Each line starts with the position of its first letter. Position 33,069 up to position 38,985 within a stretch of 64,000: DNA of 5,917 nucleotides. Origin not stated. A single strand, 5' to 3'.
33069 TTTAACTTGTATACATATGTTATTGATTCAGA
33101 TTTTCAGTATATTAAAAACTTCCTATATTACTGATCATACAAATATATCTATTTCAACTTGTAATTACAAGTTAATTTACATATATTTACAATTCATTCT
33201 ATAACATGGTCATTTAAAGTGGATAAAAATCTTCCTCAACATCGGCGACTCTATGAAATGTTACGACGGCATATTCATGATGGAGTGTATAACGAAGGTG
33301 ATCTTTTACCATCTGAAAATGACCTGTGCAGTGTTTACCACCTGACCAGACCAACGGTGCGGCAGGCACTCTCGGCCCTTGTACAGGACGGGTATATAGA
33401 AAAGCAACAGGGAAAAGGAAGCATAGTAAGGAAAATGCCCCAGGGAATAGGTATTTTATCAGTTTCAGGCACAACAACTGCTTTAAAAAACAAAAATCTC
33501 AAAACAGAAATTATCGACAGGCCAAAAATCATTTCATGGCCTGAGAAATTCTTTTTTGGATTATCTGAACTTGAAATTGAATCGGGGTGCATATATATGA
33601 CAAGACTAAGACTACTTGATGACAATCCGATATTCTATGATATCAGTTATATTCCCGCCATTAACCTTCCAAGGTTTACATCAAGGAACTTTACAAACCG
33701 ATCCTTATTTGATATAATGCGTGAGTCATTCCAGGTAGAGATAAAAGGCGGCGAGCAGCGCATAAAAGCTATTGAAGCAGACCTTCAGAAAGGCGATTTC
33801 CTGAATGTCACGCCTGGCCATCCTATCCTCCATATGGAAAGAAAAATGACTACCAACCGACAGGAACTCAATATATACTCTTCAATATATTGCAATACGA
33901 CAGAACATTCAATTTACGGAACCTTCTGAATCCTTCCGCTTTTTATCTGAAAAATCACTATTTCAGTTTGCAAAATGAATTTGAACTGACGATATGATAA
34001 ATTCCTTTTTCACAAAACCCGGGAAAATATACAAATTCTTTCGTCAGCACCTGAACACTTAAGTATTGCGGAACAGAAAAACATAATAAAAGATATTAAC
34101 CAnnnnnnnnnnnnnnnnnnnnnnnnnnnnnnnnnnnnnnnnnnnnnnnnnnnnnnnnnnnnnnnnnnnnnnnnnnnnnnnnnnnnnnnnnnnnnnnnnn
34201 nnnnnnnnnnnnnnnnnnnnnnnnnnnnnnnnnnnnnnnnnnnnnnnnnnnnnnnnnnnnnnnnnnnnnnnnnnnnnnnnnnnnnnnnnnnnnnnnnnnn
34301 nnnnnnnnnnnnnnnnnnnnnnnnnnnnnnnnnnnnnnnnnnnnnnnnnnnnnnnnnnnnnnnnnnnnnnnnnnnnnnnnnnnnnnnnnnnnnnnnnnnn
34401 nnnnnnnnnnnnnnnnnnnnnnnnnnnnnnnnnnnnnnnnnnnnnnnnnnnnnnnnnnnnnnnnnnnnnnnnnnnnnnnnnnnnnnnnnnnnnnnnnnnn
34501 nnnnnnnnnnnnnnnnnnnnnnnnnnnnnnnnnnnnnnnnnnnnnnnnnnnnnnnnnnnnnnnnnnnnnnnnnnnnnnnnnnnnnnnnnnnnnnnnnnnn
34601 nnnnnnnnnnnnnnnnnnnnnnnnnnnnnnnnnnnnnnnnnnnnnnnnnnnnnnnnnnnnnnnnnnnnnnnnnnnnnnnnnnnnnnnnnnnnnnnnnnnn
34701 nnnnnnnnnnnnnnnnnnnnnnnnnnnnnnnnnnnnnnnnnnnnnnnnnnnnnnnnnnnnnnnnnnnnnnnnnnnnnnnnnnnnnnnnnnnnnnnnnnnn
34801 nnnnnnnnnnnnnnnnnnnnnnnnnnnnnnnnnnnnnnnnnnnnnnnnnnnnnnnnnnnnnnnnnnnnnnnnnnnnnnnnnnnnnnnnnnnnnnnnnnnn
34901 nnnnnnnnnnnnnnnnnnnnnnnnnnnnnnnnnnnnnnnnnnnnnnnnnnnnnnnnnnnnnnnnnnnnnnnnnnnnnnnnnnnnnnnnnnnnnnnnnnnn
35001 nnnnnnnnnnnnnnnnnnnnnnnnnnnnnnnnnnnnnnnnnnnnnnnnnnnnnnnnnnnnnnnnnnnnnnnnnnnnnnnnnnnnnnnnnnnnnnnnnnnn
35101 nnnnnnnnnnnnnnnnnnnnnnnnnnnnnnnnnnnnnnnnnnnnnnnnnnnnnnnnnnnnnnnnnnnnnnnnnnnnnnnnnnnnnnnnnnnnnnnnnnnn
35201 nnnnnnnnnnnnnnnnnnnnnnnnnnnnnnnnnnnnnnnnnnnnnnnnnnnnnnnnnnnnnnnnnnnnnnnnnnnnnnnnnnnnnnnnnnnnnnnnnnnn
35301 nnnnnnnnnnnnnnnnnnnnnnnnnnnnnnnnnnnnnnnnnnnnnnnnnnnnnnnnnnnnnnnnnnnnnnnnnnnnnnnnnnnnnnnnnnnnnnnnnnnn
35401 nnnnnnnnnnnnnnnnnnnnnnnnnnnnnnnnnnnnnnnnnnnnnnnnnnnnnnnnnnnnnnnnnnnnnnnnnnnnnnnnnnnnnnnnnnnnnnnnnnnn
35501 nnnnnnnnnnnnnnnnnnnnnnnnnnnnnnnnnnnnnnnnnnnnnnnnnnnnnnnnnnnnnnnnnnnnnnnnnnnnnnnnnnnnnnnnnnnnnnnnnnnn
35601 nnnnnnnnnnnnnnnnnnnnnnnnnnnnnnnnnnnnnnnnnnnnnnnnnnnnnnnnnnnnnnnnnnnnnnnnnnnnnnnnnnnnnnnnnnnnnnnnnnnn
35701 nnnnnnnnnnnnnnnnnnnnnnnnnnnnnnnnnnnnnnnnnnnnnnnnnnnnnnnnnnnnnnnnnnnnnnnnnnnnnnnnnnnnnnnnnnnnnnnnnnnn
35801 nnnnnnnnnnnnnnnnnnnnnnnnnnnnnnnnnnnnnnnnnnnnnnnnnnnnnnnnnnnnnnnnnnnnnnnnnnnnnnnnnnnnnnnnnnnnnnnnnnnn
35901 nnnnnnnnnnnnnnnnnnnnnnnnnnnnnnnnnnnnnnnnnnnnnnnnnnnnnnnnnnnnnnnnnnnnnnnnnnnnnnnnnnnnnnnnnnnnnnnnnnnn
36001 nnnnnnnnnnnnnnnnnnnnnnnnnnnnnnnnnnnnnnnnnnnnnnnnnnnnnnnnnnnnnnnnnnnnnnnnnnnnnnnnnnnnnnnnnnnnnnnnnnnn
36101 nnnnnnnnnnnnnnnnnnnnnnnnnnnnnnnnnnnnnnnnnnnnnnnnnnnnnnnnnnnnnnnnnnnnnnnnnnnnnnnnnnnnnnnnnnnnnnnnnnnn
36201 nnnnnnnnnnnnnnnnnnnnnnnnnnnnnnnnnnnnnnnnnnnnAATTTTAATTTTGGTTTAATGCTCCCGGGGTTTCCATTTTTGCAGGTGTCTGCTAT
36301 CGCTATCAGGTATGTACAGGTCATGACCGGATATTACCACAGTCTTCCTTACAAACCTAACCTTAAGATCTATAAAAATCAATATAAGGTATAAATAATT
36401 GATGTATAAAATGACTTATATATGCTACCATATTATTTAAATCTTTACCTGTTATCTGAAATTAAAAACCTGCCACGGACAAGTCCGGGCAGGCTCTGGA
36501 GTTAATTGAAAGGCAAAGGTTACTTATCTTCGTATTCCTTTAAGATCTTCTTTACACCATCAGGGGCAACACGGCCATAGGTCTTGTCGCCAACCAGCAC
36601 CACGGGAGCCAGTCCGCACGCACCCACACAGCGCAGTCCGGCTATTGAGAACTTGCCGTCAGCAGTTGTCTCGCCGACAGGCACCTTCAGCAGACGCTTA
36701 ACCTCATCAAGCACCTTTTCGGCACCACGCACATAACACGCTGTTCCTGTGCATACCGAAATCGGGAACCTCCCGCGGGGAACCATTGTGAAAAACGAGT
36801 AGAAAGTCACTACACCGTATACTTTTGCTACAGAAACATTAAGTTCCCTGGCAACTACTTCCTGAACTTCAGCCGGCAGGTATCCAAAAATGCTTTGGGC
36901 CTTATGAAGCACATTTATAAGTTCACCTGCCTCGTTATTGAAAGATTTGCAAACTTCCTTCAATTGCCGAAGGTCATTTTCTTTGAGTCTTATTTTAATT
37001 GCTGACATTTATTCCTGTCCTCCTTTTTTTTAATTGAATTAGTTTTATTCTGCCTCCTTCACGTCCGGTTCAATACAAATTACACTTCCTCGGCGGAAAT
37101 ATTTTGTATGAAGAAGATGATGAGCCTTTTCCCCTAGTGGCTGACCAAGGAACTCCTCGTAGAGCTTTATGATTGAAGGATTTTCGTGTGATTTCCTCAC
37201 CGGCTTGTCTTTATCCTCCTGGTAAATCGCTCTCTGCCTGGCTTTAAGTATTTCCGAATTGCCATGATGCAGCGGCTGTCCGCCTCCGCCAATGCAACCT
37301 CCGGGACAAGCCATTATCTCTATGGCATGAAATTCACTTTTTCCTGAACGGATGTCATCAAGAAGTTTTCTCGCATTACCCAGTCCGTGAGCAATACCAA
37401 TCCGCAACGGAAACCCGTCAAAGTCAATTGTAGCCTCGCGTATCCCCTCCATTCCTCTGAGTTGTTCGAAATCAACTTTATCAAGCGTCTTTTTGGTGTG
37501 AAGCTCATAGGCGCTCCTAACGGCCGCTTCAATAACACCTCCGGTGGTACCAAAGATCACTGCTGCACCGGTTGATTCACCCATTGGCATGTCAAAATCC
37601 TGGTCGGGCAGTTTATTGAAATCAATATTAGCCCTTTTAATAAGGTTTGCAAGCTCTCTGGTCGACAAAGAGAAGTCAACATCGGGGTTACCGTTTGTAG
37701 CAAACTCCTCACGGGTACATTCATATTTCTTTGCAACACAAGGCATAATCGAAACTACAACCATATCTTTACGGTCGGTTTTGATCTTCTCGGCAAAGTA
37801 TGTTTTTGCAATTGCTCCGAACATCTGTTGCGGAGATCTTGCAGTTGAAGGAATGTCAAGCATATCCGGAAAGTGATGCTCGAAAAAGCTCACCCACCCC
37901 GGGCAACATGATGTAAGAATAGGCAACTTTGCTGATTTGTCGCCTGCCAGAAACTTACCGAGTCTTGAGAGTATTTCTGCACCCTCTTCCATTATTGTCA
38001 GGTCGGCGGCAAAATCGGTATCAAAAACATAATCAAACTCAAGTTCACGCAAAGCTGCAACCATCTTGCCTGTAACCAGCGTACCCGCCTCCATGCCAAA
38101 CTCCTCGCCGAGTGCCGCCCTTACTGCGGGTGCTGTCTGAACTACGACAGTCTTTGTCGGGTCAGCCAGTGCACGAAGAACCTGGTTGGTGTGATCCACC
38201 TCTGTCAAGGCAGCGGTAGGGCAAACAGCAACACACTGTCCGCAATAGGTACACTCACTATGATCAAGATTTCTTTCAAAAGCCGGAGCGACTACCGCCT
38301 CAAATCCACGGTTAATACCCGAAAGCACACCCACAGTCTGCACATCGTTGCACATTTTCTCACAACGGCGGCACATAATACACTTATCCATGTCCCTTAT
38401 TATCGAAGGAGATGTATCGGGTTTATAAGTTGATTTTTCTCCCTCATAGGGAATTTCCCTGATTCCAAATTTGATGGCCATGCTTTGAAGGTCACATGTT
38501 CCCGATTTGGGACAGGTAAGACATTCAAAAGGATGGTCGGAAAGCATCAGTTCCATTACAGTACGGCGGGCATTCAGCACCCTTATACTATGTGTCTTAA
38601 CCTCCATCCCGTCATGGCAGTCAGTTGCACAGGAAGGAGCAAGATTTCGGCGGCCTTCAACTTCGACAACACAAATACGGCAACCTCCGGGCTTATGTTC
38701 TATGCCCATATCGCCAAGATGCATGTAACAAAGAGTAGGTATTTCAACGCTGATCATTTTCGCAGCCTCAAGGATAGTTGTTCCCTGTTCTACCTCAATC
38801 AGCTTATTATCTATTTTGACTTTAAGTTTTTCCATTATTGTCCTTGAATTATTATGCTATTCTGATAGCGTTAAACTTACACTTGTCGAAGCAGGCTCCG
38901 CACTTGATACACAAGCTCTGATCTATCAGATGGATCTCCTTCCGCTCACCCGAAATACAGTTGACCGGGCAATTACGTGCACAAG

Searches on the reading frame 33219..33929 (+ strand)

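Call 7: search_protein_families(library=pfam, proteins=[window:33219-33929:+])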
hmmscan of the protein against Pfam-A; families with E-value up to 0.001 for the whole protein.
window:33219-33929:+ (236 aa): 4 families
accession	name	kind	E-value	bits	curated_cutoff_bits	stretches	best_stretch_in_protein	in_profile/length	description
PF07702.18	UTRA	-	5.4e-20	72.1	23.8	1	120-229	30-139/141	UTRA domain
PF00392.27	GntR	-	1.5e-17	63.4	27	1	9-70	3-64/64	Bacterial regulatory proteins, gntR family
PF13545.12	HTH_Crp_2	-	0.00021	21.7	27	1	10-69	2-59/70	Crp-like helix-turn-helix domain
PF15977.11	HTH_46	-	0.00097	19.5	29.3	0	41-74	34-67/68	Winged helix-turn-helix DNA binding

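Call 50: search_protein_families(library=ncbifam, max_evalue=1e-10, proteins=[window:33219-33929:+])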
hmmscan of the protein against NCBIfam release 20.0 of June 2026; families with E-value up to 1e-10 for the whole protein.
window:33219-33929:+ (236 aa): 10 families
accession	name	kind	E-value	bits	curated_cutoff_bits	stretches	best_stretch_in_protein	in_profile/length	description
NF008491.0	PRK11402.1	subfamily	2.8e-32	112.1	269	1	9-226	10-230/243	GntR family transcriptional regulator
TIGR02404.1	trehalos_R_Bsub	equivalog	1.3e-25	90.5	211.95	1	10-199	4-194/233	trehalose operon repressor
NF041547.1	GntR_LSA1692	equivalog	1.4e-25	90.3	275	1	11-208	6-202/233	GntR family transcriptional regulator, LSA1692 subfamily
TIGR02018.2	his_ut_repres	equivalog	7.3e-25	87.7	220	1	9-231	2-221/226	histidine utilization transcriptional repressor HutC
TIGR02325.1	C_P_lyase_phnF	equivalog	6e-22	78.3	156.8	1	8-207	10-209/238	phosphonate metabolism transcriptional regulator PhnF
TIGR03337.1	phnR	equivalog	3.2e-18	66.3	296.75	1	7-209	2-203/231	phosphonate utilization transcriptional regulator PhnR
NF007292.0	PRK09764.1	equivalog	1.2e-17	64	281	1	5-224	4-222/240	GntR family transcriptional regulator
NF052282.1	PLP_TF_PdxR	equivalog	1.1e-12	47.8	320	1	9-76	4-71/448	MocR-like pyridoxine biosynthesis transcription factor PdxR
NF007486.0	PRK10079.1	equivalog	4e-12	46.4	363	0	22-74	27-79/241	phosphonate metabolism transcriptional regulator PhnF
NF052281.1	rhizopine_MocR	equivalog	2.3e-11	43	650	1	4-76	16-88/479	rhizopine catabolism transcriptional regulator MocR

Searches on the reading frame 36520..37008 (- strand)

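Call 7: search_protein_families(library=pfam, proteins=[window:36520-37008:-])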
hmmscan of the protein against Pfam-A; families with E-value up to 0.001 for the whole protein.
window:36520-37008:- (162 aa): 1 family
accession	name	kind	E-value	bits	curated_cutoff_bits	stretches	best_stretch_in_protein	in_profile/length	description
PF01257.25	2Fe-2S_thioredx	-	1.2e-49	168.3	24.8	1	17-159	2-144/145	Thioredoxin-like [2Fe-2S] ferredoxin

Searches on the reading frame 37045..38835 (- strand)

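Call 7: search_protein_families(library=pfam, proteins=[window:37045-38835:-])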
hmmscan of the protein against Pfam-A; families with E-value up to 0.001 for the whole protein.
window:37045-38835:- (596 aa): 14 families
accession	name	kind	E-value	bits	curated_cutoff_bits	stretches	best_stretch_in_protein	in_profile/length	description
PF02906.19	Fe_hyd_lg_C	-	2.2e-96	322.7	22.1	1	228-518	1-245/245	Iron only hydrogenase large subunit, C-terminal domain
PF02256.22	Fe_hyd_SSU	-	2.1e-26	92.2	24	1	528-582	2-56/56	Iron hydrogenase small subunit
PF10588.14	NADH-G_4Fe-4S_3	-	6.9e-17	61.1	27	1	90-128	1-39/40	NADH-ubiquinone oxidoreductase-G iron-sulfur binding region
PF13510.11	Fer2_4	-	1.3e-16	60.9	22.8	1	3-82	3-80/82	2Fe-2S iron-sulfur cluster binding domain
PF12838.12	Fer4_7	-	9.4e-09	36.1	27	1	151-209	1-52/52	4Fe-4S dicluster domain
PF22117.2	Fer4_Nqo3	-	3.6e-07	30.7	27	1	143-211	2-67/67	NADH-quinone oxidoreductase subunit 3, ferredoxin-like domain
PF00037.32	Fer4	-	6.8e-07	29.3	21.1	1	191-211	4-24/24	4Fe-4S binding domain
PF14697.11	Fer4_21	-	5e-06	27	35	1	148-207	4-53/59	4Fe-4S dicluster domain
PF13187.11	Fer4_9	-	1.1e-05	25.7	27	1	151-209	1-51/52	4Fe-4S dicluster domain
PF00111.32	Fer2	-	1.5e-05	25.3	21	1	12-62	9-50/77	2Fe-2S iron-sulfur cluster binding domain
PF13237.11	Fer4_10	-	2.8e-05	24.4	25.5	1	145-206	2-53/53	4Fe-4S dicluster domain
PF13484.11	Fer4_16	-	9.2e-05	23.6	30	1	194-215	1-21/66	4Fe-4S double cluster binding domain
PF13183.11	Fer4_8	-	0.00018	22.4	27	1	149-207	2-66/68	4Fe-4S dicluster domain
PF13459.11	Fer4_15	-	0.0007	20.7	22.4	0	190-220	3-33/66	4Fe-4S single cluster domain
